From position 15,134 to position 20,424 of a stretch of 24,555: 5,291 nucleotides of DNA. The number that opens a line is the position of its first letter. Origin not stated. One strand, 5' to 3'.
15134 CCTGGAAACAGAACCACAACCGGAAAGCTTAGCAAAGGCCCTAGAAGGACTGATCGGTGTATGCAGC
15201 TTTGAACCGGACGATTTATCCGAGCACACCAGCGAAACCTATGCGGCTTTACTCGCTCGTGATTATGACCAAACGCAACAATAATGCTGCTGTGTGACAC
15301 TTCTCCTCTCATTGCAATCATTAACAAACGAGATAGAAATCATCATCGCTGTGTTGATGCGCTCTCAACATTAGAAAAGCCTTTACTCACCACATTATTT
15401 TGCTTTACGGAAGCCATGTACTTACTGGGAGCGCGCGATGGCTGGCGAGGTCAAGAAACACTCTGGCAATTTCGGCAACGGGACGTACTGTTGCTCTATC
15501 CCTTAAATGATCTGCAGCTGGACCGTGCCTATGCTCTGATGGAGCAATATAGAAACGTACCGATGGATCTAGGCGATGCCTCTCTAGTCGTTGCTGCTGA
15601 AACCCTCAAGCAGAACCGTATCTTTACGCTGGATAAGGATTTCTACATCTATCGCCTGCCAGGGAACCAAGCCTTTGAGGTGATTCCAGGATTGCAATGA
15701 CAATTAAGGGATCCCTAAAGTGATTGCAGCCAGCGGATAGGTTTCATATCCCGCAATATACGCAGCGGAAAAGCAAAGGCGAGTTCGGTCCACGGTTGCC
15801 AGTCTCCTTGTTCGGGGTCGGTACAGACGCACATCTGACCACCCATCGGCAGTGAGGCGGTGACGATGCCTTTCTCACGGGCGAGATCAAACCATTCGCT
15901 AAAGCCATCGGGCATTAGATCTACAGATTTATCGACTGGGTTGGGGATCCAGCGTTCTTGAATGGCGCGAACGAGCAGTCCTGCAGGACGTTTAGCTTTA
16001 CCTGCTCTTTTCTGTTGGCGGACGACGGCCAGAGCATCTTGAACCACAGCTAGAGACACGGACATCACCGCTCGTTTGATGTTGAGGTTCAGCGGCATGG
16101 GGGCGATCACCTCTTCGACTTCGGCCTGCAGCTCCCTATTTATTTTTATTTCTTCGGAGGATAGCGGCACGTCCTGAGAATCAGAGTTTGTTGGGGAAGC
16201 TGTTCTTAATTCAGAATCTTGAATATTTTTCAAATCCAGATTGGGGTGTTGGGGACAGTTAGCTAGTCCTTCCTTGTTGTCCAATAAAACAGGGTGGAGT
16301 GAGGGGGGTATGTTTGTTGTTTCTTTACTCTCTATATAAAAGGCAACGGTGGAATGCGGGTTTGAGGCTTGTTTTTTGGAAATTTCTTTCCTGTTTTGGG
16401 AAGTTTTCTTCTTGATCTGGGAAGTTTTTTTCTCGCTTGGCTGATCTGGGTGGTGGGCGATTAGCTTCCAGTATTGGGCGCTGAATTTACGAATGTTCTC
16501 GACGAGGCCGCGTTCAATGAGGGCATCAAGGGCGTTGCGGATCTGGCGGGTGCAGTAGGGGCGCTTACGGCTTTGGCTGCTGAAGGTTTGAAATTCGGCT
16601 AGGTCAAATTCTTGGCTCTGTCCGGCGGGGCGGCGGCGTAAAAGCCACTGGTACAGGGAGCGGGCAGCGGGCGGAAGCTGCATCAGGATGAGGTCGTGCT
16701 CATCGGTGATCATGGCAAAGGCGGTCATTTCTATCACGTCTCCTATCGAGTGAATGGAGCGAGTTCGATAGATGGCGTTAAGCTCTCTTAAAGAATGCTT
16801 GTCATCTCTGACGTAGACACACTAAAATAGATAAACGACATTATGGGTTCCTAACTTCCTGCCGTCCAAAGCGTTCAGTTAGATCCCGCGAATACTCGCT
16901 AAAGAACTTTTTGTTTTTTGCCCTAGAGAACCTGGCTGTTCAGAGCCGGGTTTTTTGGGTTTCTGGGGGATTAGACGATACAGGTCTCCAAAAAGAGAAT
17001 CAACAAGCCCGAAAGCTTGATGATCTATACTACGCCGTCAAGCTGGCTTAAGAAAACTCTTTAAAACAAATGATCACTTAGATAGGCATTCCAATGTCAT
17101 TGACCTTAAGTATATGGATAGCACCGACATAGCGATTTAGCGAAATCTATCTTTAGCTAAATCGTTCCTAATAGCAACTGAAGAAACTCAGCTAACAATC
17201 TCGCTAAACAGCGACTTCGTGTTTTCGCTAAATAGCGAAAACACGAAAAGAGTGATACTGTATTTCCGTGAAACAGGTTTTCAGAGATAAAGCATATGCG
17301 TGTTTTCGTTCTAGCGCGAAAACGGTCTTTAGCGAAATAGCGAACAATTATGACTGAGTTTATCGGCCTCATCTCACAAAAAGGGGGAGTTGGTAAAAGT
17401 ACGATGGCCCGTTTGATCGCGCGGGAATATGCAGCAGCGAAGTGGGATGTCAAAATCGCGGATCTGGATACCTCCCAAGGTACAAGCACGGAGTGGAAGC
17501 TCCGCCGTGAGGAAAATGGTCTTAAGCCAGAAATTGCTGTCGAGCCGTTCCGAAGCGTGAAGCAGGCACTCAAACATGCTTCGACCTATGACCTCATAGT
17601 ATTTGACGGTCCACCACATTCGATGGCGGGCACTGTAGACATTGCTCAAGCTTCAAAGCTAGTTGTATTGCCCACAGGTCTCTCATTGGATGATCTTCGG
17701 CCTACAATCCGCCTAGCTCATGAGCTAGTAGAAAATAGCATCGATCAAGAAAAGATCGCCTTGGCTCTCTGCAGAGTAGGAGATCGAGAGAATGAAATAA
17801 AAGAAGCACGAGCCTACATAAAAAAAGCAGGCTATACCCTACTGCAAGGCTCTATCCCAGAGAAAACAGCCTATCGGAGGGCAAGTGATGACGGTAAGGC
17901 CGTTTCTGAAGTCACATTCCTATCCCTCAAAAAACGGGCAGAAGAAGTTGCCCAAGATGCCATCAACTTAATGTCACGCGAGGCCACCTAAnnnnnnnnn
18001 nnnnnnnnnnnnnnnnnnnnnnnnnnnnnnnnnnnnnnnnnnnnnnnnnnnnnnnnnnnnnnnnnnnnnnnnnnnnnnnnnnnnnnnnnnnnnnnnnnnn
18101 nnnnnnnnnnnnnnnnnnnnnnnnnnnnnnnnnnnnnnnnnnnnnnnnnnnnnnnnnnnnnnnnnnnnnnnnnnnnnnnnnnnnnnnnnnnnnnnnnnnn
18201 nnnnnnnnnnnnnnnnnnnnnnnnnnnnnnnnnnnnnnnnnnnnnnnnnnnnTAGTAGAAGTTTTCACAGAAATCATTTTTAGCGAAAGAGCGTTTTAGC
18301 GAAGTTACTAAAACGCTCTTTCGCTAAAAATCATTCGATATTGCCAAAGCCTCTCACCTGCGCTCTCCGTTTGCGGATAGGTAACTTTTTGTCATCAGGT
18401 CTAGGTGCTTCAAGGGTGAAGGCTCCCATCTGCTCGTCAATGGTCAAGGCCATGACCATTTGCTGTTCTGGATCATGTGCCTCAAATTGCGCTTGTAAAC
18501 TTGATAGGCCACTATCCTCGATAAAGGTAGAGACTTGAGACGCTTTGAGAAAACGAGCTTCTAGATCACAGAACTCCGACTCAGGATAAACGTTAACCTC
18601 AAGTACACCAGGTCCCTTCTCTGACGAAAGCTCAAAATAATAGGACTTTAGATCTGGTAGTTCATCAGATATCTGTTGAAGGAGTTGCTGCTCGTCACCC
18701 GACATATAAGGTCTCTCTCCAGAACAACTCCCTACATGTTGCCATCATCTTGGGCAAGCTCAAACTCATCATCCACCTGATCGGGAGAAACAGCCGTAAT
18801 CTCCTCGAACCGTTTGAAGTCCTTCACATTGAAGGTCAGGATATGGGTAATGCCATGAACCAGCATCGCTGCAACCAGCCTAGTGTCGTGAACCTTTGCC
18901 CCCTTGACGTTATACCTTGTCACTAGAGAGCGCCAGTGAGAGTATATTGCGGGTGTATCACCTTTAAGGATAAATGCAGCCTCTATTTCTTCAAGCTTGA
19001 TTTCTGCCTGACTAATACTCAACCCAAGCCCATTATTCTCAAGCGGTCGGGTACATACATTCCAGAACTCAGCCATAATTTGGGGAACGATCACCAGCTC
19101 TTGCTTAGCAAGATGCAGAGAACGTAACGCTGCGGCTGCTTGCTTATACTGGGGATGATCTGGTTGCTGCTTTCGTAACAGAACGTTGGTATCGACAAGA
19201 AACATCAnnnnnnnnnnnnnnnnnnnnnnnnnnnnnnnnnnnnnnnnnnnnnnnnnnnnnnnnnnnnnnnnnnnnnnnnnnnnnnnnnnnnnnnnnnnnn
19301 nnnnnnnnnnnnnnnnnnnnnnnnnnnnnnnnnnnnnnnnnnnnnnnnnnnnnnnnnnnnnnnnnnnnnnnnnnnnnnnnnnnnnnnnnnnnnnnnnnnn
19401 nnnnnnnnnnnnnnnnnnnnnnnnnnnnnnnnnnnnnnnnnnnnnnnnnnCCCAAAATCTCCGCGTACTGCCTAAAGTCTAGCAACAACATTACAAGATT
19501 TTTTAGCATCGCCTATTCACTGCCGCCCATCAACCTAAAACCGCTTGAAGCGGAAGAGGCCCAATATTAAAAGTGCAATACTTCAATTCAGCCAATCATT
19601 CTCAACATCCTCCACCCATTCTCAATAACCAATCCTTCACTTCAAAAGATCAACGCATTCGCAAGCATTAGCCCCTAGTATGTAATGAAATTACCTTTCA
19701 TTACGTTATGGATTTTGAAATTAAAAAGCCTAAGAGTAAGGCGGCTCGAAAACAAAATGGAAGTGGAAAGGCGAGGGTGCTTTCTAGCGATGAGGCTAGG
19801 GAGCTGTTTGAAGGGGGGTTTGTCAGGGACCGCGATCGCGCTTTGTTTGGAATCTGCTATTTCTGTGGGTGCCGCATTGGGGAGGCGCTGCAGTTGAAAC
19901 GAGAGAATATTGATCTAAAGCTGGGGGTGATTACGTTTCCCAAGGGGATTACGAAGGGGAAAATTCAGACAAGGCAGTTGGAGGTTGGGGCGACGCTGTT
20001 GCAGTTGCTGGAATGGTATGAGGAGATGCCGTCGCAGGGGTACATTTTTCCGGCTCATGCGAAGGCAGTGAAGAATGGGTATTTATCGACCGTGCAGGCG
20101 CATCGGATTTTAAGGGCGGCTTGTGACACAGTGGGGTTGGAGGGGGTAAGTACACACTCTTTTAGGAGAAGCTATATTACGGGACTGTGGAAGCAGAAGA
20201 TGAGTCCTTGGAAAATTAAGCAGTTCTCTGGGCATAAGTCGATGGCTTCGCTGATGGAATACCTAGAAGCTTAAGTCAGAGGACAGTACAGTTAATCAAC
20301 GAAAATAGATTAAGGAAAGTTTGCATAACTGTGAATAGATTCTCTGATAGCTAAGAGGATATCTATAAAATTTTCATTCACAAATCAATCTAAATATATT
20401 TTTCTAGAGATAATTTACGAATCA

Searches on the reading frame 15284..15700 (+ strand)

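Call 56: search_protein_families(library=pfam, proteins=[window:15284-15700:+], max_evalue=0.01)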
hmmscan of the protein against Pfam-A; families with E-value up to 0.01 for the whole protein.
window:15284-15700:+ (138 aa): 1 family
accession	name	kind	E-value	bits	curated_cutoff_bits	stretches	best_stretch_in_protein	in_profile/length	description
PF01850.27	PIN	-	4.8e-10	40.5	23.6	1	3-121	2-115/120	PIN domain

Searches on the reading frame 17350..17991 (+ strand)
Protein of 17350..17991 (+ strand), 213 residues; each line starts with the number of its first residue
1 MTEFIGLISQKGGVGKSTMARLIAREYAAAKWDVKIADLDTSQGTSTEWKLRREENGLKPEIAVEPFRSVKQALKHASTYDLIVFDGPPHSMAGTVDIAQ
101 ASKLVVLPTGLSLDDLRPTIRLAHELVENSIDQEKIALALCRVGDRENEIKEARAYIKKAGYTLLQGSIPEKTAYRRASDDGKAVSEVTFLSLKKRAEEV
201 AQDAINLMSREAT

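Call 56: search_protein_families(library=pfam, proteins=[window:17350-17991:+], max_evalue=0.01)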
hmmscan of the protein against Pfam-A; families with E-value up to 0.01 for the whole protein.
window:17350-17991:+ (213 aa): 6 families
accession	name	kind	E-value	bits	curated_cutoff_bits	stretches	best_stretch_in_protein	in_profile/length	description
PF01656.29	CbiA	-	1.4e-11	44.9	25.4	1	7-183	3-123/125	CobQ/CobB/MinD/ParA nucleotide binding domain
PF13614.12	AAA_31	-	7e-09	36.3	27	1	4-55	3-54/177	AAA domain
PF10609.15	ParA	-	3.3e-08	33.7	27.1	1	3-47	4-47/246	NUBPL iron-transfer P-loop NTPase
PF09140.17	MipZ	-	0.00047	20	20.7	1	6-64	4-62/262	ATPase MipZ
PF16575.11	CLP1_P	-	0.0063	16.8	26.6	0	13-45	4-36/188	mRNA cleavage and polyadenylation factor CLP1 P-loop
PF20720.3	nSTAND3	-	0.0095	16.1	27.2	0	7-36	21-51/155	Novel STAND NTPase 3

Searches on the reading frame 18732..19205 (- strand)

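Call 56: search_protein_families(library=pfam, proteins=[window:18732-19205:-], max_evalue=0.01)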
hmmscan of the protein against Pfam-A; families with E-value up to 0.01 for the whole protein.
window:18732-19205:- (157 aa): 2 families
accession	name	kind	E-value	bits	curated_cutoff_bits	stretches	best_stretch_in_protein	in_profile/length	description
PF01850.27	PIN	-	1.9e-07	32.1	23.6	1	3-134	2-118/120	PIN domain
PF13470.12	PIN_3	-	0.0011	20.2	27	1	3-83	3-75/115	PIN domain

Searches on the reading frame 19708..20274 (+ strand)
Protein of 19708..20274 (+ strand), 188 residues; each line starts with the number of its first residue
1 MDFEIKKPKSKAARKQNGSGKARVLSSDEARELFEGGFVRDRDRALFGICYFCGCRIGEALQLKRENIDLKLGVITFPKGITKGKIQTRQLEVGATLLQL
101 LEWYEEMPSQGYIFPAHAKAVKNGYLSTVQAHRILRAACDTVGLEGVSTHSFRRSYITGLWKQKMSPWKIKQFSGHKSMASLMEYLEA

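Call 56: search_protein_families(library=pfam, proteins=[window:19708-20274:+], max_evalue=0.01)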
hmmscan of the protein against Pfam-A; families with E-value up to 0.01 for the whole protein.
window:19708-20274:+ (188 aa): 1 family
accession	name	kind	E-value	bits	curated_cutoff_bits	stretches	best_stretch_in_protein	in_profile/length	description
PF00589.27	Phage_integrase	-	7.6e-19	68.6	27.1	1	42-186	23-166/172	Phage integrase family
